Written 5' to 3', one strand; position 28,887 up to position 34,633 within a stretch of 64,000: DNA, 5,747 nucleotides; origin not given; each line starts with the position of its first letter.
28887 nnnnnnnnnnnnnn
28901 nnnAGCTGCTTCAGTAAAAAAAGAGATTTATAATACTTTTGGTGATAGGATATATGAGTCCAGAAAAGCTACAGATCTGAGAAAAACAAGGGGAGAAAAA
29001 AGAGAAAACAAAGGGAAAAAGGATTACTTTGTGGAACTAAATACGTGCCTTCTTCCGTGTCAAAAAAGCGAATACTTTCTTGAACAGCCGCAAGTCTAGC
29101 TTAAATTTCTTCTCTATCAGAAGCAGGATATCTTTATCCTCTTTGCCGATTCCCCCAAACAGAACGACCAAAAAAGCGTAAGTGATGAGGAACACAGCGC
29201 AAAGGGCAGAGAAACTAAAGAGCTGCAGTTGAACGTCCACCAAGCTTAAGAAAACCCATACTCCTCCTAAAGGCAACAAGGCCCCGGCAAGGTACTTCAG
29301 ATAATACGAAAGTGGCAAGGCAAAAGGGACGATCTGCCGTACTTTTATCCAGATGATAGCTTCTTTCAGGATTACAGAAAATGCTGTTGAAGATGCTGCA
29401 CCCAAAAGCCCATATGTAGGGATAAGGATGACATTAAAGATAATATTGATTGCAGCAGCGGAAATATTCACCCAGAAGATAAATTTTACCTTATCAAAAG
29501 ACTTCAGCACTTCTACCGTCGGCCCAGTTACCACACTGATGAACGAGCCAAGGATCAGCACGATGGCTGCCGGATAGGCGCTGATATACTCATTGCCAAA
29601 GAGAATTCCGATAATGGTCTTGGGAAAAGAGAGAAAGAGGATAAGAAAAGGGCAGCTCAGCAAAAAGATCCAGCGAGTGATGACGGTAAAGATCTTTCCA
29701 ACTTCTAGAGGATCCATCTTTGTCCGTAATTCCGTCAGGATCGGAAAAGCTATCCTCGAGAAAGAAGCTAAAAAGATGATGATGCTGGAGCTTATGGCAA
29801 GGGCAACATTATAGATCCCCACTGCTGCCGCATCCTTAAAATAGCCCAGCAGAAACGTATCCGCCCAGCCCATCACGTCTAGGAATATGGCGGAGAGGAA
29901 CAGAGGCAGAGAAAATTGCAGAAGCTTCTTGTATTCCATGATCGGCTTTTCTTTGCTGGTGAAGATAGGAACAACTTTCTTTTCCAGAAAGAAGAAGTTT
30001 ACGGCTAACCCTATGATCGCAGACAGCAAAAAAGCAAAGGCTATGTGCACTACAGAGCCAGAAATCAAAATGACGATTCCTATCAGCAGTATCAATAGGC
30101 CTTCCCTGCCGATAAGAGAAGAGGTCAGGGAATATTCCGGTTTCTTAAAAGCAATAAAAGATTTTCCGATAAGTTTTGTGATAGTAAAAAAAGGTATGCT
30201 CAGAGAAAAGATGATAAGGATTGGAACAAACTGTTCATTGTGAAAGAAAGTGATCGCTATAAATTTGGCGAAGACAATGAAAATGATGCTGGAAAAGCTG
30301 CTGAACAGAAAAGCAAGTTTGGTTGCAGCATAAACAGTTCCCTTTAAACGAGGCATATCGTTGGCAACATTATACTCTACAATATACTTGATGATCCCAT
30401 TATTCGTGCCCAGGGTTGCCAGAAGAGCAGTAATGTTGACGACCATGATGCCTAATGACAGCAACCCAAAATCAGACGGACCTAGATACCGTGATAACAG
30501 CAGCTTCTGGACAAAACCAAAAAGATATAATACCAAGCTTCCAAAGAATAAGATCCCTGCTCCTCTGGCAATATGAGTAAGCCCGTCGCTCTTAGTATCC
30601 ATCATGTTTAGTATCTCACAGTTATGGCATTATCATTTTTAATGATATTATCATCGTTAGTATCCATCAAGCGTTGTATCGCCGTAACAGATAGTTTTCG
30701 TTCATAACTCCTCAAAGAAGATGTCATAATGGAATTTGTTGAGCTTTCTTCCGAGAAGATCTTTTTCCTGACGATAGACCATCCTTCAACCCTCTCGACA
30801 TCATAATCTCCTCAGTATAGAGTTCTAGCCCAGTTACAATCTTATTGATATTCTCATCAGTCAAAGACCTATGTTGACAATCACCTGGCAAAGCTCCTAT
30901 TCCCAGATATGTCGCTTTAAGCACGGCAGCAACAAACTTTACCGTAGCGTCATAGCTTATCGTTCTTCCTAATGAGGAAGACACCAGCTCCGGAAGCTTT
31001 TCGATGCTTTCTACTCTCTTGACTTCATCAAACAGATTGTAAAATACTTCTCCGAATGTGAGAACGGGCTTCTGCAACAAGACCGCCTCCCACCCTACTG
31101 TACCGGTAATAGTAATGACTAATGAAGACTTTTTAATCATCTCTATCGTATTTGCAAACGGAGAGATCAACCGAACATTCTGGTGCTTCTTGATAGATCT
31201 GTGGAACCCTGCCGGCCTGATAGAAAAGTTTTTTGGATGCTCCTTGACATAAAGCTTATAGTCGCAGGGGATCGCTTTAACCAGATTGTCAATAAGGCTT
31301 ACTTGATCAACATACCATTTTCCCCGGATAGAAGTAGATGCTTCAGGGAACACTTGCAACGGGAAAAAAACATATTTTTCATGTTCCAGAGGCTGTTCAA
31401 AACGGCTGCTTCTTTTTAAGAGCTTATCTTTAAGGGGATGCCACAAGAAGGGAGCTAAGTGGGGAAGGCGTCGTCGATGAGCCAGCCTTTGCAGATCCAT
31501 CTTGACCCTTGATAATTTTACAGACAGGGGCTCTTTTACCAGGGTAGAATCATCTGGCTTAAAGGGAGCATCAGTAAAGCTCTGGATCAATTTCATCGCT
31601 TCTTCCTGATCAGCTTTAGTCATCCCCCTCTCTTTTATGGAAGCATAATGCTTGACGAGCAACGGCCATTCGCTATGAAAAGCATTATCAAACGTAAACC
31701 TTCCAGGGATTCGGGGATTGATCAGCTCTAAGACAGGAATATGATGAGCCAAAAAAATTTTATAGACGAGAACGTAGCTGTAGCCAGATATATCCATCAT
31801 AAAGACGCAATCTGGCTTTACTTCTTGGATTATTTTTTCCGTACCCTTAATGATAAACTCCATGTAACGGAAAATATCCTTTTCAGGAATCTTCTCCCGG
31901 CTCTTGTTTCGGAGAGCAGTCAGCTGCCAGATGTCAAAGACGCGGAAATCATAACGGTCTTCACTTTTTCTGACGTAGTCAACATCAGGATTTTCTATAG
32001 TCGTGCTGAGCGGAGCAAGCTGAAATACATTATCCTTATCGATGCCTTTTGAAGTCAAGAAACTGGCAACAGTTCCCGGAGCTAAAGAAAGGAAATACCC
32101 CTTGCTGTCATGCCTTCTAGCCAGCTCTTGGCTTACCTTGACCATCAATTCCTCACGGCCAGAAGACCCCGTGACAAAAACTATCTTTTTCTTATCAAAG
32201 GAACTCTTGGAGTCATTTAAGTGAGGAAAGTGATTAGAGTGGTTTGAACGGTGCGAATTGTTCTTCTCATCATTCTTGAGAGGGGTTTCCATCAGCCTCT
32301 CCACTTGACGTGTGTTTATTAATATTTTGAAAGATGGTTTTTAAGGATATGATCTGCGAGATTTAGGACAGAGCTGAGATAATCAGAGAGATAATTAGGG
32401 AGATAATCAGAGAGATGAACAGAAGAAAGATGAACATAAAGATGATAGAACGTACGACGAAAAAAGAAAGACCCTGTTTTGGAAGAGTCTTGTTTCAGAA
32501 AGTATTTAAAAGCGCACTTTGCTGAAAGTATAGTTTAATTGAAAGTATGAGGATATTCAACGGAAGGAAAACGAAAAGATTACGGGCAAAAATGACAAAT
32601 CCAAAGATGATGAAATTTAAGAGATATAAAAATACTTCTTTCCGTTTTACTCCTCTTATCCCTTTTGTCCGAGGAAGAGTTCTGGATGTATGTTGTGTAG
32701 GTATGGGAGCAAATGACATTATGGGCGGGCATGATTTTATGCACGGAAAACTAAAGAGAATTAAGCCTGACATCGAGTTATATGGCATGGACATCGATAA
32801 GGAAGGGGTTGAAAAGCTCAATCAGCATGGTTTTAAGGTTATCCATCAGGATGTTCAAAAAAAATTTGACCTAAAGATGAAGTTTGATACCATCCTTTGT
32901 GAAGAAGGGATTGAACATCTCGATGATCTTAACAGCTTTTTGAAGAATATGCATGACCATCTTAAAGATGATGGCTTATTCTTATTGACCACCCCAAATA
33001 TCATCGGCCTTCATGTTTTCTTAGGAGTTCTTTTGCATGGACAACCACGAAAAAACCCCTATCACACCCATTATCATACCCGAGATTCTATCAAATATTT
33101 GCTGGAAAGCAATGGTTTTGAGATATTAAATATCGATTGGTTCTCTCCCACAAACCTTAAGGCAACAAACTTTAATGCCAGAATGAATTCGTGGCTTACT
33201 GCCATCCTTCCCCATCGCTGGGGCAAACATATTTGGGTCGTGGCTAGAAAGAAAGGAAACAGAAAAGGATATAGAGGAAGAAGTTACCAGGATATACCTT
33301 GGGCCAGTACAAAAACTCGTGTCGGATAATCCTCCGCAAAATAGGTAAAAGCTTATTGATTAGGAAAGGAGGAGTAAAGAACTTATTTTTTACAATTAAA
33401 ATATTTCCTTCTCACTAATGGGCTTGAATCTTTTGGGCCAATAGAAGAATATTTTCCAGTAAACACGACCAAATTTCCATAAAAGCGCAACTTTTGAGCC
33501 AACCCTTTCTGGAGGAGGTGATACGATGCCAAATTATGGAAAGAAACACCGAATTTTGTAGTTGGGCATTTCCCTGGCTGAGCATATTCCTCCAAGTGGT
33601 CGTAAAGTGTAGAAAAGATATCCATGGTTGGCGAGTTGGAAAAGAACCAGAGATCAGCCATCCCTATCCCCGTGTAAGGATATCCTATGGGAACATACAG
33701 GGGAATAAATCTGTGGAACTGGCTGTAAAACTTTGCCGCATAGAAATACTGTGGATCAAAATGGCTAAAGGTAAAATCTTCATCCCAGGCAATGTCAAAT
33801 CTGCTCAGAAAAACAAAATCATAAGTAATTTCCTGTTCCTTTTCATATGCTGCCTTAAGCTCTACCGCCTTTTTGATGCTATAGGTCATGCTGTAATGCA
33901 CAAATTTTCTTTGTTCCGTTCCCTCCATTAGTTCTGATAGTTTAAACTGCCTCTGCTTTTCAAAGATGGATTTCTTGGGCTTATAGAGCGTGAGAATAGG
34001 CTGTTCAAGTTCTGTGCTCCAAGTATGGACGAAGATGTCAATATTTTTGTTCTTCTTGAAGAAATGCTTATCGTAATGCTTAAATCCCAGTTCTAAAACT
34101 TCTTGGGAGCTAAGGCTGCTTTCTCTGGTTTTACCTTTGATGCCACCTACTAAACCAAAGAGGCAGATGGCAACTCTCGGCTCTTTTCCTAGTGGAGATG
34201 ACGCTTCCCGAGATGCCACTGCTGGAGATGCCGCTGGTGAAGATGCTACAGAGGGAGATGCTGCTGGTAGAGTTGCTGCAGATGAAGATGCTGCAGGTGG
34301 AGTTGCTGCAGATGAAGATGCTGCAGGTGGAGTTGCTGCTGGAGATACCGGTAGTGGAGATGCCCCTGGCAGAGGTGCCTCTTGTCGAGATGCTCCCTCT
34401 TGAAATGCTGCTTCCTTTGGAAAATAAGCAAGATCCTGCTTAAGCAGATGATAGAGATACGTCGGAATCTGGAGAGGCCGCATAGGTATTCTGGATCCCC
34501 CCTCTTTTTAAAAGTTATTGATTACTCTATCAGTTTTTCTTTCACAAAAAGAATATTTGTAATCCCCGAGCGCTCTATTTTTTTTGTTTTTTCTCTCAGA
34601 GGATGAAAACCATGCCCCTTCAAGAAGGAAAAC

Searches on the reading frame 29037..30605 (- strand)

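Call 4: search_protein_families(library=pfam, proteins=[window:29037-30605:-], max_evalue=0.01)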
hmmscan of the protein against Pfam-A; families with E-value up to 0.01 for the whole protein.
window:29037-30605:- (522 aa): 4 families
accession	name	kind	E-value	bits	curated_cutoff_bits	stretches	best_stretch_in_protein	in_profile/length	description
PF01943.22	Polysacc_synt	-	8.3e-27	94.7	28.2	1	13-293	2-273/274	Polysaccharide biosynthesis protein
PF13440.11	Polysacc_synt_3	-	4.9e-20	72.4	23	1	36-343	1-291/293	Polysaccharide biosynthesis protein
PF01554.23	MatE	-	1e-12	48.5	24.9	2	234-393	1-161/161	MatE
PF03023.19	MurJ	-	0.0043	16.2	27.4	0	13-232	200-423/451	Lipid II flippase MurJ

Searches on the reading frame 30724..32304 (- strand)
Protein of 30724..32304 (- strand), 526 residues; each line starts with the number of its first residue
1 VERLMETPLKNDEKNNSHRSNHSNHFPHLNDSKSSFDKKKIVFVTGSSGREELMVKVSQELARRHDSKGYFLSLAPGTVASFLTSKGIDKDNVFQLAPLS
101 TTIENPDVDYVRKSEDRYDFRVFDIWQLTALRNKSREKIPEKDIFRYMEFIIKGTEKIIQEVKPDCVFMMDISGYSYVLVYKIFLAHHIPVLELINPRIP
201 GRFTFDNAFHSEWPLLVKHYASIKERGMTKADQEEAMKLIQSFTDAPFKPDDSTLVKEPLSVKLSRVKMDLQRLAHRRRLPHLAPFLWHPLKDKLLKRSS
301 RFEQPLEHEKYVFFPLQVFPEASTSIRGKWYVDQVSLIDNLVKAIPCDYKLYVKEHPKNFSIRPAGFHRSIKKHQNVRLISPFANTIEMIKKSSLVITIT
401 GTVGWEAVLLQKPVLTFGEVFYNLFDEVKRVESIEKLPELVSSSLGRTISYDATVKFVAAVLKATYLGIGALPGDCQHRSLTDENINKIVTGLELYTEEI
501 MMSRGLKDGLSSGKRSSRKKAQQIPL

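Call 4: search_protein_families(library=pfam, proteins=[window:30724-32304:-], max_evalue=0.01)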
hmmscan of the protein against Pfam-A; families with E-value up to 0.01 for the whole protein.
window:30724-32304:- (526 aa): 3 families
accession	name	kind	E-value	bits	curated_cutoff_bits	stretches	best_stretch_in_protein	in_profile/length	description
PF05159.20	Capsule_synth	-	1.2e-11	45.1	20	1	308-424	144-268/310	Capsule polysaccharide biosynthesis protein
PF02350.25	Epimerase_2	-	0.0023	17.3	30.6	0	363-417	232-284/347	UDP-N-acetylglucosamine 2-epimerase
PF07388.17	A-2_8-polyST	-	0.0076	16.3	23.3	0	347-380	240-274/316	Alpha-2,8-polysialyltransferase (POLYST)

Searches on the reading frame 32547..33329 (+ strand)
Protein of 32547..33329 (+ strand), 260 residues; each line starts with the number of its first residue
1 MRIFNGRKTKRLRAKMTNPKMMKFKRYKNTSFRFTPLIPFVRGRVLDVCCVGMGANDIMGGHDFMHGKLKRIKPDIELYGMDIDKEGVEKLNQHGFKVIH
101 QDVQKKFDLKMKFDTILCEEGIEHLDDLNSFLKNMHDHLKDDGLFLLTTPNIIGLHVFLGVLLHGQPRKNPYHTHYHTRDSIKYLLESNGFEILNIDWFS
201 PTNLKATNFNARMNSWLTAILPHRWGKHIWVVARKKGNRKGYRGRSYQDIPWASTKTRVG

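Call 4: search_protein_families(library=pfam, proteins=[window:32547-33329:+], max_evalue=0.01)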
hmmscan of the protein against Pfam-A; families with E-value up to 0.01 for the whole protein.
window:32547-33329:+ (260 aa): 5 families
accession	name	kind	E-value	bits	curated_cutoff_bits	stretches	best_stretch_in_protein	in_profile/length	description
PF13489.12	Methyltransf_23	-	3e-15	56.8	27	1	40-194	21-162/164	Methyltransferase domain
PF08242.18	Methyltransf_12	-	2.4e-09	38.2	30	1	72-145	18-98/98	Methyltransferase domain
PF08241.18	Methyltransf_11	-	6.4e-09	36.8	21.2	1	67-146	12-94/95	Methyltransferase domain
PF13847.12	Methyltransf_31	-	2.1e-08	34.4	27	1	71-151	24-113/145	Methyltransferase domain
PF13649.12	Methyltransf_25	-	1.2e-06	29.5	27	1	74-143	20-97/97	Methyltransferase domain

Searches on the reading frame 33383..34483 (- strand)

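Call 4: search_protein_families(library=pfam, proteins=[window:33383-34483:-], max_evalue=0.01)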
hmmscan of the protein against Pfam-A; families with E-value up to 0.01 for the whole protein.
window:33383-34483:- (366 aa): 0 families

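Call 19: search_protein_families(library=ncbifam, proteins=[window:33383-34483:-], max_evalue=0.01)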
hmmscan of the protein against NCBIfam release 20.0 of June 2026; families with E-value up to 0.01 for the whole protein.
window:33383-34483:- (366 aa): 0 families

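Call 28: search_protein_families(library=pfam, proteins=[window:33383-34483:-], max_evalue=0.05)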
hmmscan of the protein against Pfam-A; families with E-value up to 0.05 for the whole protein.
window:33383-34483:- (366 aa): 1 family
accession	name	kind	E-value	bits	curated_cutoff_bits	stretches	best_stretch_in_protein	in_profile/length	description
PF25072.1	DUF7796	-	0.038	13.3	27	0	206-250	102-146/346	Domain of unknown function (DUF7796)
